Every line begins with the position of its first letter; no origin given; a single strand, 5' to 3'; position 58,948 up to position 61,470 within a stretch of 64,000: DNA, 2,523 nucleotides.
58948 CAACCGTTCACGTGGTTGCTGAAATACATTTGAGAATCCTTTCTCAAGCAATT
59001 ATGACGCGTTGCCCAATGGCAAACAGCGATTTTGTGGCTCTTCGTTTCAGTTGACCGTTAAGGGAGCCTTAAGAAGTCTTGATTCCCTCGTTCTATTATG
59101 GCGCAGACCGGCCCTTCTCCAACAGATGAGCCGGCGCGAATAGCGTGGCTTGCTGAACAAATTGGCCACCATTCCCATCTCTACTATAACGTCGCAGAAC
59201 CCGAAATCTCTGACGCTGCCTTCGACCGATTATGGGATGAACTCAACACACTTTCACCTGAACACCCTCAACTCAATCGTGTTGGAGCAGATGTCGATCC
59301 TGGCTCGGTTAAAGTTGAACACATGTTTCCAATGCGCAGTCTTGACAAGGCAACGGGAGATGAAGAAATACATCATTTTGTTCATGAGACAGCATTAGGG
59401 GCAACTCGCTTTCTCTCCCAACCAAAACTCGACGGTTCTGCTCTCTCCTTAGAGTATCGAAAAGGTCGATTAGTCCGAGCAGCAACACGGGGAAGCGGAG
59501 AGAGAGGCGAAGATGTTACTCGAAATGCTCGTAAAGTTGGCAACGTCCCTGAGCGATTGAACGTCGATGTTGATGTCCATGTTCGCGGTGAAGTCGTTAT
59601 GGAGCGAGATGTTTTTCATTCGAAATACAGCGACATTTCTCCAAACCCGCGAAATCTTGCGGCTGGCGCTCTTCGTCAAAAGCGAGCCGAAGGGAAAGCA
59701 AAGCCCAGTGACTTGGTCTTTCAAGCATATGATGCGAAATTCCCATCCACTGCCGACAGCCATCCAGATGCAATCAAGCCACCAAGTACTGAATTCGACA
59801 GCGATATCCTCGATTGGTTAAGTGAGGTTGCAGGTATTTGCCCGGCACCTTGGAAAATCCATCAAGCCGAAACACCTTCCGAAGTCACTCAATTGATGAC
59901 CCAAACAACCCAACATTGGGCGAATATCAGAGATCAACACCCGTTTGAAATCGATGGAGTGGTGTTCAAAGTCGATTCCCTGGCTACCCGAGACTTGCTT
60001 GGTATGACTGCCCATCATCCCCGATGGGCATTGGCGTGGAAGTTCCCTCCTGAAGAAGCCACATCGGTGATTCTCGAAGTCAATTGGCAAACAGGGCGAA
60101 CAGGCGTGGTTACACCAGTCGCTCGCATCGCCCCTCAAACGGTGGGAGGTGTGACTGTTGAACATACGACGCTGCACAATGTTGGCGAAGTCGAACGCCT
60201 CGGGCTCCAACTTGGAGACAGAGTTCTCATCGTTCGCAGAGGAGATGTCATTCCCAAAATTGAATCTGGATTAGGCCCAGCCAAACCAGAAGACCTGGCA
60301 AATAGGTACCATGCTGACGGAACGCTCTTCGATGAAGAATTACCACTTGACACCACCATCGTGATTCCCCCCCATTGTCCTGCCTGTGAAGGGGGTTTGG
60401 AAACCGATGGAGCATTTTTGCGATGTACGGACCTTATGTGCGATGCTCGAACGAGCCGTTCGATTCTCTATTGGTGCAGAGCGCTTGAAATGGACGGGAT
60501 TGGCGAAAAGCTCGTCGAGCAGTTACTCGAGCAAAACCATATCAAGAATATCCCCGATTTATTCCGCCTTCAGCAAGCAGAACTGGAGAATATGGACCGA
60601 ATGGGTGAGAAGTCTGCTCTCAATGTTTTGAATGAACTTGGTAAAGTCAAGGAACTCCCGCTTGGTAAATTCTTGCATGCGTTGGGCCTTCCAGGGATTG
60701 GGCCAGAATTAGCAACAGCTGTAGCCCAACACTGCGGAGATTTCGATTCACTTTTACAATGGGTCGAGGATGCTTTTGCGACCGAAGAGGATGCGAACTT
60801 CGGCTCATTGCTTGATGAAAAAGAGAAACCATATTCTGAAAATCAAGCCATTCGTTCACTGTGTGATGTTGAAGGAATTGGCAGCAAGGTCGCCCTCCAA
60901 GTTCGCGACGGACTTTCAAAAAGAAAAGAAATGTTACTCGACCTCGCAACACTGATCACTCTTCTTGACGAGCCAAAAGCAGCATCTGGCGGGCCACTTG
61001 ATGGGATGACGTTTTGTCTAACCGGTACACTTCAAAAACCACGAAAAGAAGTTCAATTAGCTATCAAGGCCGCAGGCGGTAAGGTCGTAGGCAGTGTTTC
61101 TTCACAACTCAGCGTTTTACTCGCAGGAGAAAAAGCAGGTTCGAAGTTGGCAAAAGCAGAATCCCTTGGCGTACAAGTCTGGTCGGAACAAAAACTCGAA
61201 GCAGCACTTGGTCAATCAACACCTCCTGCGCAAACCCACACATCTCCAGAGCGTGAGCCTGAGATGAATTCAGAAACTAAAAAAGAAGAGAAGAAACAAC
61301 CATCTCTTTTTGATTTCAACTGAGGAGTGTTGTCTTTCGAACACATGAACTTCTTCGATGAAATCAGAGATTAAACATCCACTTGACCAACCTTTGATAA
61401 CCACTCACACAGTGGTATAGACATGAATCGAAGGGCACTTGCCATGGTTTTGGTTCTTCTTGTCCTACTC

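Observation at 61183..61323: Bacterial-type LigA carries a C-terminal linker ending in a PIP-box-like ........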

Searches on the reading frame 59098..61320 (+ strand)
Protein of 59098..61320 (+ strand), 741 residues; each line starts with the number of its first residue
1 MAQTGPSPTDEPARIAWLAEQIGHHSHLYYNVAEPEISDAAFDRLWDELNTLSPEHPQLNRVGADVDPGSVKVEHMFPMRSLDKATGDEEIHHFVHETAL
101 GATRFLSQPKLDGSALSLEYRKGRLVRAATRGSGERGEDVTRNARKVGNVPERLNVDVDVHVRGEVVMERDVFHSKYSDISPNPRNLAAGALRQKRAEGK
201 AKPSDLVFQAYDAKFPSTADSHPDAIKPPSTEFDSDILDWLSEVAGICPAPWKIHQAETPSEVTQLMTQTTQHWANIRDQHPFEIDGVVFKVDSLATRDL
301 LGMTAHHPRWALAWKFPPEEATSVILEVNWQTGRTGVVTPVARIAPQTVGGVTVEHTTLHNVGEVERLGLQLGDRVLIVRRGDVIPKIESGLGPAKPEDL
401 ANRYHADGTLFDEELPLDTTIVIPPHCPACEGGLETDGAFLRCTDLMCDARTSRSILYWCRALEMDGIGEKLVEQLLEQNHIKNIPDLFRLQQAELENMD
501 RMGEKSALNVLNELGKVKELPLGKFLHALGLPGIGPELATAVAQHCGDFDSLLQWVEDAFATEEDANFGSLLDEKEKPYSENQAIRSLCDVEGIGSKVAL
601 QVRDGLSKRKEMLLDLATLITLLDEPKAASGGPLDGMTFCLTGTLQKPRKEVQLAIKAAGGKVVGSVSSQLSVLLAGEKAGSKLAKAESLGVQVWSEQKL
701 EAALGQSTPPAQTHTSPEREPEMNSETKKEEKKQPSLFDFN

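Call 6: search_protein_families(library=pfam, proteins=[window:59098-61320:+], max_evalue=0.01)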
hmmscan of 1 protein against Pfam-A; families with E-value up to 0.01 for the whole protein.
window:59098-61320:+ (741 aa): 9 families
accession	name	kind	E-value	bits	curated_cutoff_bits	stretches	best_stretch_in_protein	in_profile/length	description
PF01653.23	DNA_ligase_aden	-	5.1e-51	174.1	27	1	72-319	6-253/253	NAD-dependent DNA ligase adenylation domain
PF03120.22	DNA_ligase_OB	-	4.5e-23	81.4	32.9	1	323-391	2-70/79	NAD-dependent DNA ligase OB-fold domain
PF14520.12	HHH_5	-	6.8e-12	46.1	27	1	463-515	5-56/57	Helix-hairpin-helix domain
PF00533.33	BRCT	-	2.1e-11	44.3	21.3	1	632-700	4-74/78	BRCA1 C Terminus (BRCT) domain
PF22745.1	Nlig-Ia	-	5.5e-08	33.8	27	1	13-59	4-51/92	DNA ligase-like, N-terminal NAD+-binding domain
PF12826.13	HHH_2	-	7.6e-07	29.6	27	1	524-555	1-32/64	Helix-hairpin-helix motif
PF12738.14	PTCB-BRCT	-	3.1e-06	27.5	22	1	637-694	1-58/63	twin BRCT domain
PF00633.29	HHH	-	8e-05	22.7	24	0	530-544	15-29/30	Helix-hairpin-helix motif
PF16589.12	BRCT_2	-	0.0012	19.6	27.3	1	634-696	3-66/86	BRCT domain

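Call 7: search_protein_families(library=ncbifam, proteins=[window:59098-61320:+], max_evalue=0.001)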
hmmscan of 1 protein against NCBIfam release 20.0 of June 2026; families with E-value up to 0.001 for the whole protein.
window:59098-61320:+ (741 aa): 7 families
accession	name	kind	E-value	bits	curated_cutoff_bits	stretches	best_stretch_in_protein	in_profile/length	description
TIGR00575.1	dnlj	equivalog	1.1e-158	529.6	444.45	1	18-700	1-652/652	NAD-dependent DNA ligase LigA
NF005932.1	PRK07956.1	equivalog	2.5e-157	525.2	369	1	14-703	2-663/664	NAD-dependent DNA ligase LigA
NF010931.0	PRK14351.1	equivalog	4.4e-118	395.7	1051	1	15-705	36-683/692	NAD-dependent DNA ligase LigA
NF010930.0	PRK14350.1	equivalog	7.6e-75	252.5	652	2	15-389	9-384/669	NAD-dependent DNA ligase LigA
NF005987.0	PRK08097.1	equivalog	3.9e-50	170.8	498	3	14-201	33-216/562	NAD-dependent DNA ligase LigB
NF047932.1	antiphage_GapS2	exception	3e-07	30.8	330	1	633-694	121-186/189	anti-phage protein GapS2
NF004719.0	PRK06063.1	equivalog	0.00029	19.9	389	1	633-719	232-321/331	DEDDh family exonuclease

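Call 8: find_homologous_proteins(query=window:59098-61320:+, max_evalue=1e-20)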
Query window:59098-61320:+ (741 aa): 4844 proteins with E <= 1e-20 among 8000 candidates; the best 120 are listed.
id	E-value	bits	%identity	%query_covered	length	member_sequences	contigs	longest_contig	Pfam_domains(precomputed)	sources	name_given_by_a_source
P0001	0.0e+0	1694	100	100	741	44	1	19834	PF12826.14,PF03120.23,PF14520.13,PF01653.24,PF00533.34,PF22745.3,PF12738.14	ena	-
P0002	0.0e+0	1622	96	100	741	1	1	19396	PF12826.14,PF03120.23,PF14520.13,PF01653.24,PF00533.34,PF22745.3,PF12738.14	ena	-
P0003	0.0e+0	1611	95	100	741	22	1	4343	PF12826.14,PF03120.23,PF14520.13,PF01653.24,PF00533.34,PF22745.3,PF12738.14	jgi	jgi:DNA ligase (NAD+)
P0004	0.0e+0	1577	93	100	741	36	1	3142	PF03120.23,PF14520.13,PF01653.24,PF00533.34,PF22745.3,PF12738.14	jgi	-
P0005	0.0e+0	1550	92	100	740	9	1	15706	PF03120.23,PF14520.13,PF01653.24,PF00533.34,PF22745.3,PF12738.14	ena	-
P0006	0.0e+0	1497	89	100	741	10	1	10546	PF03120.23,PF14520.13,PF01653.24,PF00533.34,PF22745.3,PF12738.14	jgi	-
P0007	0.0e+0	1491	88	100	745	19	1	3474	PF12826.14,PF03120.23,PF14520.13,PF01653.24,PF00533.34,PF22745.3,PF12738.14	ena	-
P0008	0.0e+0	1488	87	100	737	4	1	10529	PF03120.23,PF14520.13,PF01653.24,PF00533.34,PF22745.3,PF12738.14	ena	-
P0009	0.0e+0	1484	88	100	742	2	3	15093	PF03120.23,PF14520.13,PF01653.24,PF00533.34,PF22745.3,PF12738.14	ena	-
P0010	0.0e+0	1434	88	95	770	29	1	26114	PF03120.23,PF14520.13,PF01653.24,PF00533.34,PF22745.3,PF12738.14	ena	-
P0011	0.0e+0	1416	81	100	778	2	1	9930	PF12826.14,PF03120.23,PF14520.13,PF01653.24,PF00533.34,PF22745.3,PF12738.14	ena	-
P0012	0.0e+0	1206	72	100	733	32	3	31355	PF12826.14,PF03120.23,PF14520.13,PF01653.24,PF00533.34,PF22745.3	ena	-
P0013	0.0e+0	1179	70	100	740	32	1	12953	PF12826.14,PF03120.23,PF14520.13,PF01653.24,PF00533.34,PF22745.3,PF12738.14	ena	-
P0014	0.0e+0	1157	89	76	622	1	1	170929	PF12826.14,PF03120.23,PF14520.13,PF01653.24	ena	-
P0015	0.0e+0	1157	69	100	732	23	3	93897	PF12826.14,PF03120.23,PF14520.13,PF01653.24,PF00533.34,PF22745.3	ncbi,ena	ncbi:MAG: NAD-dependent DNA ligase LigA [Euryarchaeota archaeon]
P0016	0.0e+0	1147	69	100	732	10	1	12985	PF12826.14,PF03120.23,PF14520.13,PF01653.24,PF00533.34,PF22745.3,PF12738.14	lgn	-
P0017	0.0e+0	1143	71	98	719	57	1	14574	PF03120.23,PF14520.13,PF01653.24,PF00533.34,PF22745.3,PF12738.14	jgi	-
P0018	0.0e+0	1143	72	98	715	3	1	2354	PF03120.23,PF14520.13,PF01653.24,PF00533.34,PF22745.3,PF12738.14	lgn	-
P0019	0.0e+0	1137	71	98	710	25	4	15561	PF12826.14,PF03120.23,PF14520.13,PF01653.24,PF00533.34,PF22745.3,PF12738.14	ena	-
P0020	0.0e+0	1137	72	98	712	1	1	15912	PF03120.23,PF14520.13,PF01653.24,PF00533.34,PF22745.3,PF12738.14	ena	-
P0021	0.0e+0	1136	72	98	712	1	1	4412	PF03120.23,PF14520.13,PF01653.24,PF00533.34,PF22745.3,PF12738.14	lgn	-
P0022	0.0e+0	1135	71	98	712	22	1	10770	PF03120.23,PF14520.13,PF01653.24,PF00533.34,PF22745.3,PF12738.14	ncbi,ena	-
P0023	0.0e+0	1129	71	98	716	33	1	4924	PF03120.23,PF14520.13,PF01653.24,PF00533.34,PF22745.3,PF12738.14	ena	-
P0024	0.0e+0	1127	68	100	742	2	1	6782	PF03120.23,PF14520.13,PF01653.24,PF00533.34,PF22745.3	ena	-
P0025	0.0e+0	1100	69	98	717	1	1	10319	PF12826.14,PF03120.23,PF14520.13,PF01653.24,PF00533.34,PF22745.3,PF12738.14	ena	-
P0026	0.0e+0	1100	69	98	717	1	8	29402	PF12826.14,PF03120.23,PF14520.13,PF01653.24,PF00533.34,PF22745.3,PF12738.14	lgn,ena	-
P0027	0.0e+0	1097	69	98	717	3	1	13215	PF12826.14,PF03120.23,PF14520.13,PF01653.24,PF00533.34,PF22745.3,PF12738.14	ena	-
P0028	0.0e+0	1097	69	98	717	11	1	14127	PF12826.14,PF03120.23,PF14520.13,PF01653.24,PF00533.34,PF22745.3,PF12738.14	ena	-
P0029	0.0e+0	1095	69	98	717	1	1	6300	PF12826.14,PF03120.23,PF14520.13,PF01653.24,PF00533.34,PF22745.3,PF12738.14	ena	-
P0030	0.0e+0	1092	68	100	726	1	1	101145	PF03120.23,PF14520.13,PF01653.24,PF00533.34,PF22745.3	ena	-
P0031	0.0e+0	1092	68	98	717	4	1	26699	PF12826.14,PF03120.23,PF14520.13,PF01653.24,PF00533.34,PF22745.3,PF12738.14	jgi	-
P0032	0.0e+0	1088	66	100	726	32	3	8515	PF03120.23,PF14520.13,PF01653.24,PF00533.34,PF22745.3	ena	-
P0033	0.0e+0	1087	68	98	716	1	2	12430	PF12826.14,PF03120.23,PF14520.13,PF01653.24,PF00533.34,PF22745.3,PF12738.14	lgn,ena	-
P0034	0.0e+0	1086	67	100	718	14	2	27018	PF12826.14,PF03120.23,PF14520.13,PF01653.24,PF00533.34,PF22745.3,PF12738.14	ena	-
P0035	0.0e+0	1086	68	98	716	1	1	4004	PF12826.14,PF03120.23,PF14520.13,PF01653.24,PF00533.34,PF22745.3,PF12738.14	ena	-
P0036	0.0e+0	1085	68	98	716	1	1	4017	PF12826.14,PF03120.23,PF14520.13,PF01653.24,PF00533.34,PF22745.3,PF12738.14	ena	-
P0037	0.0e+0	1085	67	98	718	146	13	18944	PF12826.14,PF03120.23,PF14520.13,PF01653.24,PF00533.34,PF22745.3,PF12738.14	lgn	-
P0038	0.0e+0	1084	67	98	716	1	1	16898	PF12826.14,PF03120.23,PF14520.13,PF01653.24,PF00533.34,PF22745.3,PF12738.14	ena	-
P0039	0.0e+0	1084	67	99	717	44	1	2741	PF12826.14,PF03120.23,PF14520.13,PF01653.24,PF00533.34,PF16589.13,PF22745.3,PF12738.14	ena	-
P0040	0.0e+0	1082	68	98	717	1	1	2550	PF12826.14,PF03120.23,PF14520.13,PF01653.24,PF00533.34,PF22745.3,PF12738.14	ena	-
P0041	0.0e+0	1076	65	100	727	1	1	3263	PF03120.23,PF14520.13,PF01653.24,PF00533.34,PF22745.3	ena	-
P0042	0.0e+0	1076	67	98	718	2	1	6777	PF12826.14,PF03120.23,PF14520.13,PF01653.24,PF00533.34,PF22745.3,PF12738.14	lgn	-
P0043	0.0e+0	1074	68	96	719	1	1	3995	PF03120.23,PF14520.13,PF01653.24,PF00533.34,PF22745.3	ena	-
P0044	0.0e+0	1071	67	99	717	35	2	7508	PF12826.14,PF03120.23,PF14520.13,PF01653.24,PF00533.34,PF22745.3,PF12738.14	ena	-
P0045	0.0e+0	1069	66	97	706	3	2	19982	PF03120.23,PF14520.13,PF01653.24,PF00533.34,PF22745.3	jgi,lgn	-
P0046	0.0e+0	1064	66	100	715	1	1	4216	PF03120.23,PF14520.13,PF01653.24,PF00533.34,PF22745.3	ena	-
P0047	0.0e+0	1063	66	100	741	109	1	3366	PF03120.23,PF14520.13,PF01653.24,PF00533.34,PF22745.3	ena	-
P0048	0.0e+0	1062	70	75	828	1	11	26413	PF12826.14,PF03120.23,PF14520.13,PF01653.24,PF00533.34,PF22745.3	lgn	-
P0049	0.0e+0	1060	65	100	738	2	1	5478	PF03120.23,PF14520.13,PF01653.24,PF00533.34,PF22745.3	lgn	-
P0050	0.0e+0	1060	68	94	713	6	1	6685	PF03120.23,PF14520.13,PF01653.24,PF00533.34,PF22745.3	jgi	-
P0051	0.0e+0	1060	66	100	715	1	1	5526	PF03120.23,PF14520.13,PF01653.24,PF00533.34,PF22745.3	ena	-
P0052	0.0e+0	1059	65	100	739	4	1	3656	PF12826.14,PF03120.23,PF14520.13,PF01653.24,PF00533.34,PF22745.3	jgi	-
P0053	0.0e+0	1058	65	100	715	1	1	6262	PF03120.23,PF14520.13,PF01653.24,PF00533.34,PF22745.3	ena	-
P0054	0.0e+0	1057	64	100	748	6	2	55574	PF03120.23,PF14520.13,PF01653.24,PF00533.34,PF16589.13,PF22745.3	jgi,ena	-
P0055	0.0e+0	1056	66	100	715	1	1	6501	PF03120.23,PF14520.13,PF01653.24,PF00533.34,PF22745.3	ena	-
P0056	0.0e+0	1055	65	100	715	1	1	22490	PF03120.23,PF14520.13,PF01653.24,PF00533.34,PF22745.3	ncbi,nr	ncbi:MAG: NAD-dependent DNA ligase LigA [Candidatus Poseidoniaceae archaeon]|nr:NAD-dependent DNA li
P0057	0.0e+0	1054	65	100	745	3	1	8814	PF03120.23,PF14520.13,PF01653.24,PF00533.34,PF22745.3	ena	-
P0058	0.0e+0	1053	65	99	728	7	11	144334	PF03120.23,PF14520.13,PF01653.24,PF00533.34,PF22745.3,PF12738.14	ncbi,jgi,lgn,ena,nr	ncbi:MAG: NAD-dependent DNA ligase LigA [Candidatus Poseidonia sp.]|nr:NAD-dependent DNA ligase LigA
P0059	0.0e+0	1052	65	100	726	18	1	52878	PF03120.23,PF14520.13,PF01653.24,PF00533.34,PF22745.3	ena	-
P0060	0.0e+0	1052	64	100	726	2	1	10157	PF03120.23,PF14520.13,PF01653.24,PF00533.34,PF22745.3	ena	-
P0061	0.0e+0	1050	64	100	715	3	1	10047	PF03120.23,PF14520.13,PF01653.24,PF00533.34,PF22745.3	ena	-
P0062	0.0e+0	1047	63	100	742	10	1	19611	PF03120.23,PF14520.13,PF01653.24,PF00533.34,PF22745.3,PF12738.14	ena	-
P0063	0.0e+0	1043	66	98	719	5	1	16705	PF03120.23,PF14520.13,PF01653.24,PF00533.34,PF22745.3,PF12738.14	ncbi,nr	ncbi:MAG: hypothetical protein CMA63_08015 [Euryarchaeota archaeon]|nr:hypothetical protein [Euryarc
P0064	0.0e+0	1040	66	98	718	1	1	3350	PF03120.23,PF14520.13,PF01653.24,PF00533.34,PF22745.3,PF12738.14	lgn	-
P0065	0.0e+0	1039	64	100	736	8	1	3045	PF03120.23,PF14520.13,PF01653.24,PF00533.34,PF22745.3,PF12738.14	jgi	jgi:DNA ligase (NAD+)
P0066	0.0e+0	1038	65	96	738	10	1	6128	PF03120.23,PF14520.13,PF01653.24,PF00533.34,PF22745.3,PF12738.14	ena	-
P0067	0.0e+0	1036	65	96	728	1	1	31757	PF03120.23,PF14520.13,PF01653.24,PF00533.34,PF22745.3,PF12738.14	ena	-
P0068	0.0e+0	1035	65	99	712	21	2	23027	PF12826.14,PF03120.23,PF14520.13,PF01653.24,PF00533.34,PF22745.3,PF12738.14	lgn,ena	-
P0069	0.0e+0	1035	64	96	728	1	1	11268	PF03120.23,PF14520.13,PF01653.24,PF00533.34,PF22745.3,PF12738.14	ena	-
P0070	0.0e+0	1034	64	96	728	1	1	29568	PF03120.23,PF14520.13,PF01653.24,PF00533.34,PF22745.3,PF12738.14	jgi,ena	-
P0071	0.0e+0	1034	65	96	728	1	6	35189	PF03120.23,PF14520.13,PF01653.24,PF00533.34,PF22745.3,PF12738.14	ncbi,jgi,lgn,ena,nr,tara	ncbi:MAG TPA: DNA ligase (NAD(+)) LigA [Candidatus Poseidoniales archaeon]|nr:MAG TPA: DNA ligase (N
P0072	0.0e+0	1034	64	96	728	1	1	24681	PF03120.23,PF14520.13,PF01653.24,PF00533.34,PF22745.3,PF12738.14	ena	-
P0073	0.0e+0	1033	62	100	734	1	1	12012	PF03120.23,PF14520.13,PF01653.24,PF00533.34,PF22745.3,PF12738.14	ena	-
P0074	0.0e+0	1033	65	96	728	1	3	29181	PF03120.23,PF14520.13,PF01653.24,PF00533.34,PF22745.3,PF12738.14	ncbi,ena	-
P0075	0.0e+0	1033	64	96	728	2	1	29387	PF03120.23,PF14520.13,PF01653.24,PF00533.34,PF22745.3,PF12738.14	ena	-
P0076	0.0e+0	1033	64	96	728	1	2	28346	PF03120.23,PF14520.13,PF01653.24,PF00533.34,PF22745.3,PF12738.14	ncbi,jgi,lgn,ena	jgi:DNA ligase (NAD+)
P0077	0.0e+0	1032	64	96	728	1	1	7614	PF03120.23,PF14520.13,PF01653.24,PF00533.34,PF22745.3,PF12738.14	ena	-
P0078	0.0e+0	1032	62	100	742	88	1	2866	PF03120.23,PF14520.13,PF01653.24,PF00533.34,PF16589.13,PF22745.3,PF12738.14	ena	-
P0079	0.0e+0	1032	62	100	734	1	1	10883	PF03120.23,PF14520.13,PF01653.24,PF00533.34,PF22745.3,PF12738.14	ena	-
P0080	0.0e+0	1031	64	96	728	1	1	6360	PF03120.23,PF14520.13,PF01653.24,PF00533.34,PF22745.3,PF12738.14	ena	-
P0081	0.0e+0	1031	64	96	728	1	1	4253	PF03120.23,PF14520.13,PF01653.24,PF00533.34,PF22745.3,PF12738.14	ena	-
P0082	0.0e+0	1031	62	100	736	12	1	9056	PF03120.23,PF14520.13,PF01653.24,PF00533.34,PF22745.3,PF12738.14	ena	-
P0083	0.0e+0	1031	62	100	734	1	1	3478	PF03120.23,PF14520.13,PF01653.24,PF00533.34,PF22745.3,PF12738.14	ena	-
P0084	0.0e+0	1031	64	96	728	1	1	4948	PF03120.23,PF14520.13,PF01653.24,PF00533.34,PF22745.3,PF12738.14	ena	-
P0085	0.0e+0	1030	64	96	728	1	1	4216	PF03120.23,PF14520.13,PF01653.24,PF00533.34,PF22745.3,PF12738.14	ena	-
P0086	0.0e+0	1030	62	100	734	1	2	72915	PF03120.23,PF14520.13,PF01653.24,PF00533.34,PF22745.3,PF12738.14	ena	-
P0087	0.0e+0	1030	62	100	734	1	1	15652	PF03120.23,PF14520.13,PF01653.24,PF00533.34,PF22745.3,PF12738.14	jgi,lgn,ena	-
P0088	0.0e+0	1029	62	100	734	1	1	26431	PF03120.23,PF14520.13,PF01653.24,PF00533.34,PF22745.3,PF12738.14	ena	-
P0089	0.0e+0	1029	65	95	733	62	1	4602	PF03120.23,PF14520.13,PF01653.24,PF00533.34,PF22745.3,PF12738.14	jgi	-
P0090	0.0e+0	1029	65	96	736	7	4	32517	PF03120.23,PF14520.13,PF01653.24,PF00533.34,PF16589.13,PF22745.3,PF12738.14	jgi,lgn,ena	-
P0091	0.0e+0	1029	63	100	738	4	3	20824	PF03120.23,PF14520.13,PF01653.24,PF00533.34,PF22745.3,PF12738.14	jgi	jgi:DNA ligase (NAD+)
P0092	0.0e+0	1029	62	100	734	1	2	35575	PF03120.23,PF14520.13,PF01653.24,PF00533.34,PF22745.3,PF12738.14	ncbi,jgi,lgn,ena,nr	ncbi:MAG: DNA ligase (NAD(+)) LigA [Candidatus Poseidoniales archaeon]|nr:MAG: DNA ligase (NAD(+)) L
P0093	0.0e+0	1029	62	100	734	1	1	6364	PF03120.23,PF14520.13,PF01653.24,PF00533.34,PF22745.3,PF12738.14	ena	-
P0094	0.0e+0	1028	62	100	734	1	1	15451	PF03120.23,PF14520.13,PF01653.24,PF00533.34,PF22745.3,PF12738.14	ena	-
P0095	0.0e+0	1028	62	100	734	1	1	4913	PF03120.23,PF14520.13,PF01653.24,PF00533.34,PF22745.3,PF12738.14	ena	-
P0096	0.0e+0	1028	64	96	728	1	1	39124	PF03120.23,PF14520.13,PF01653.24,PF00533.34,PF22745.3,PF12738.14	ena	-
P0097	0.0e+0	1028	62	100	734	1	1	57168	PF03120.23,PF14520.13,PF01653.24,PF00533.34,PF22745.3,PF12738.14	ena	-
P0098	0.0e+0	1028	64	96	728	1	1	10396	PF03120.23,PF14520.13,PF01653.24,PF00533.34,PF22745.3,PF12738.14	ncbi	-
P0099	0.0e+0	1027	62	100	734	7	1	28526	PF03120.23,PF14520.13,PF01653.24,PF00533.34,PF22745.3,PF12738.14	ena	-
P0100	0.0e+0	1027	63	100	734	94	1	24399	PF03120.23,PF14520.13,PF01653.24,PF00533.34,PF22745.3,PF12738.14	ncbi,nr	ncbi:NAD-dependent DNA ligase LigA [Candidatus Poseidonia alphae]|nr:NAD-dependent DNA ligase LigA [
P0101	0.0e+0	1027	62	100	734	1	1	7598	PF03120.23,PF14520.13,PF01653.24,PF00533.34,PF22745.3,PF12738.14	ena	-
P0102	0.0e+0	1027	62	100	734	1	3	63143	PF03120.23,PF14520.13,PF01653.24,PF00533.34,PF22745.3,PF12738.14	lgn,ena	-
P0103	0.0e+0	1026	62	100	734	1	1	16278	PF03120.23,PF14520.13,PF01653.24,PF00533.34,PF22745.3,PF12738.14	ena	-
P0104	0.0e+0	1026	62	100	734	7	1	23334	PF03120.23,PF14520.13,PF01653.24,PF00533.34,PF22745.3,PF12738.14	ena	-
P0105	0.0e+0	1026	63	100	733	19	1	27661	PF03120.23,PF14520.13,PF01653.24,PF00533.34,PF22745.3,PF12738.14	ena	-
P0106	0.0e+0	1026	62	100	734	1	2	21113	PF03120.23,PF14520.13,PF01653.24,PF00533.34,PF22745.3,PF12738.14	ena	-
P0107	0.0e+0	1026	63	100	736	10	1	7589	PF03120.23,PF14520.13,PF01653.24,PF00533.34,PF16589.13,PF22745.3,PF12738.14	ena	-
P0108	0.0e+0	1026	63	100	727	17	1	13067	PF03120.23,PF14520.13,PF01653.24,PF00533.34,PF16589.13,PF22745.3,PF12738.14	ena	-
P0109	0.0e+0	1025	62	100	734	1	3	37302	PF03120.23,PF14520.13,PF01653.24,PF00533.34,PF22745.3,PF12738.14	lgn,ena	-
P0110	0.0e+0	1025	62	100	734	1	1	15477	PF03120.23,PF14520.13,PF01653.24,PF00533.34,PF22745.3,PF12738.14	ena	-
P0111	0.0e+0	1024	62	100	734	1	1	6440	PF03120.23,PF14520.13,PF01653.24,PF00533.34,PF22745.3,PF12738.14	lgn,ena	-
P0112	0.0e+0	1024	62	100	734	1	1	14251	PF03120.23,PF14520.13,PF01653.24,PF00533.34,PF22745.3,PF12738.14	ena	-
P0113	0.0e+0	1024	62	100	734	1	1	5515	PF03120.23,PF14520.13,PF01653.24,PF00533.34,PF22745.3,PF12738.14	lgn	-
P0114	0.0e+0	1024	62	100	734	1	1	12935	PF03120.23,PF14520.13,PF01653.24,PF00533.34,PF22745.3,PF12738.14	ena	-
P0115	0.0e+0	1024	62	100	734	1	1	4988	PF03120.23,PF14520.13,PF01653.24,PF00533.34,PF22745.3,PF12738.14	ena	-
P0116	0.0e+0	1024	63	100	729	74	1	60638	PF03120.23,PF14520.13,PF01653.24,PF00533.34,PF22745.3,PF12738.14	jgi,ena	-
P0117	0.0e+0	1024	62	100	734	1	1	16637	PF03120.23,PF14520.13,PF01653.24,PF00533.34,PF22745.3,PF12738.14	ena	-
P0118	0.0e+0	1023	62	100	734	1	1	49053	PF03120.23,PF14520.13,PF01653.24,PF00533.34,PF22745.3,PF12738.14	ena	-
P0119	0.0e+0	1023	62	100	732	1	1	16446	PF03120.23,PF14520.13,PF01653.24,PF00533.34,PF22745.3,PF12738.14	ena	-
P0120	0.0e+0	1022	62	100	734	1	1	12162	PF03120.23,PF14520.13,PF01653.24,PF00533.34,PF22745.3,PF12738.14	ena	-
